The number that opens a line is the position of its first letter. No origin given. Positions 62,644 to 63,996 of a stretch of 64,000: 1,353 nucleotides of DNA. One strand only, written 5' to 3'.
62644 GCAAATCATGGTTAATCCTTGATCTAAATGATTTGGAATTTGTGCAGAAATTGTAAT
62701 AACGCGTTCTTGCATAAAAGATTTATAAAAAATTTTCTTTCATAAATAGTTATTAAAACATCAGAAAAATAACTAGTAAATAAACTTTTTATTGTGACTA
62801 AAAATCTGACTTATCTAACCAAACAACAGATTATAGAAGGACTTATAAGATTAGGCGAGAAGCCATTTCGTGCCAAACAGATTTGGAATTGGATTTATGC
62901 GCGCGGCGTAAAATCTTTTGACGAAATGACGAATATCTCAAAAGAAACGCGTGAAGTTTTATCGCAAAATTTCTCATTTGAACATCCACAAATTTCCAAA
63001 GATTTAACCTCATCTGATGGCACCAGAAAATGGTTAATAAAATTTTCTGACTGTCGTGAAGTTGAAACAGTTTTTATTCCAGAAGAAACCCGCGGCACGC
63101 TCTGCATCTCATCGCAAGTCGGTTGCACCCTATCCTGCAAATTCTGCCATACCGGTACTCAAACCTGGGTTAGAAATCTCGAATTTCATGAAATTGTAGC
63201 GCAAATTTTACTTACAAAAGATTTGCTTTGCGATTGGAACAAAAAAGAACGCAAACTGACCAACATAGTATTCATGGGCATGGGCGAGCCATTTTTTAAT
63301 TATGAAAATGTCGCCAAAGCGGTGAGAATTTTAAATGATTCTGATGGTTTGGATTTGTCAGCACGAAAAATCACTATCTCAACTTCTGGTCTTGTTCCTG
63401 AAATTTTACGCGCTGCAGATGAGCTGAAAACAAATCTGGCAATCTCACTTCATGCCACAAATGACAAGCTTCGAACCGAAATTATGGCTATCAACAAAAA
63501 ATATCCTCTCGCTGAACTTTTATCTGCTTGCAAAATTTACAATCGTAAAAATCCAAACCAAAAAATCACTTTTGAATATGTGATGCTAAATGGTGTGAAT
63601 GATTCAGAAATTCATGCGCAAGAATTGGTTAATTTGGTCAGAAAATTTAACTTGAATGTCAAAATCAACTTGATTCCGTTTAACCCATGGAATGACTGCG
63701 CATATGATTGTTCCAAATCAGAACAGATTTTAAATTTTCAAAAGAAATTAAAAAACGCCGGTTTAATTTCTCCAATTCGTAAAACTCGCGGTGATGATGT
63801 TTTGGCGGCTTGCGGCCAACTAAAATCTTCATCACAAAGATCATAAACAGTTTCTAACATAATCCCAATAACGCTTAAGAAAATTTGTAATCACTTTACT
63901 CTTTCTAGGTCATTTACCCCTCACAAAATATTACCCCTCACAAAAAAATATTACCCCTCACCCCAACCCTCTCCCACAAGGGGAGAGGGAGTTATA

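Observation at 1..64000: Housekeeping chromosome saturated with at least eight families of GC-rich palindromic (RPE/MITE-like) repeats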

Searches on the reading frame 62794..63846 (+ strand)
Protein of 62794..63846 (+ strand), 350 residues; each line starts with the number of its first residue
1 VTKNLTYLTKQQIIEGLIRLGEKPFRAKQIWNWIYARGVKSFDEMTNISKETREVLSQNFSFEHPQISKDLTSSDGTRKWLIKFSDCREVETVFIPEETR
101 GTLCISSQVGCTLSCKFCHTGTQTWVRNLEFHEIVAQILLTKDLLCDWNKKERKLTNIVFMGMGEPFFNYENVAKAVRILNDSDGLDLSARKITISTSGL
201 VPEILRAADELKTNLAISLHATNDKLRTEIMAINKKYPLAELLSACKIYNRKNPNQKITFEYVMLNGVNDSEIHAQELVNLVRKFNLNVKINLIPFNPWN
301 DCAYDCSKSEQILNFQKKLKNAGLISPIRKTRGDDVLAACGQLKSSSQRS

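Call 31: search_protein_families(library=pfam, max_evalue=0.000001, proteins=[window:62794-63846:+])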
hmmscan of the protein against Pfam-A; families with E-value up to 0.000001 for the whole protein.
window:62794-63846:+ (350 aa): 2 families
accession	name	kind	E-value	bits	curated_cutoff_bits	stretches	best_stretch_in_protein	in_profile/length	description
PF21016.3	RlmN_N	-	1.7e-19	69.7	24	1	4-60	2-58/60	Ribosomal RNA large subunit methyltransferase N-terminal domain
PF04055.27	Radical_SAM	-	9.2e-19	68.6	29.5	1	106-274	2-160/166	Radical SAM superfamily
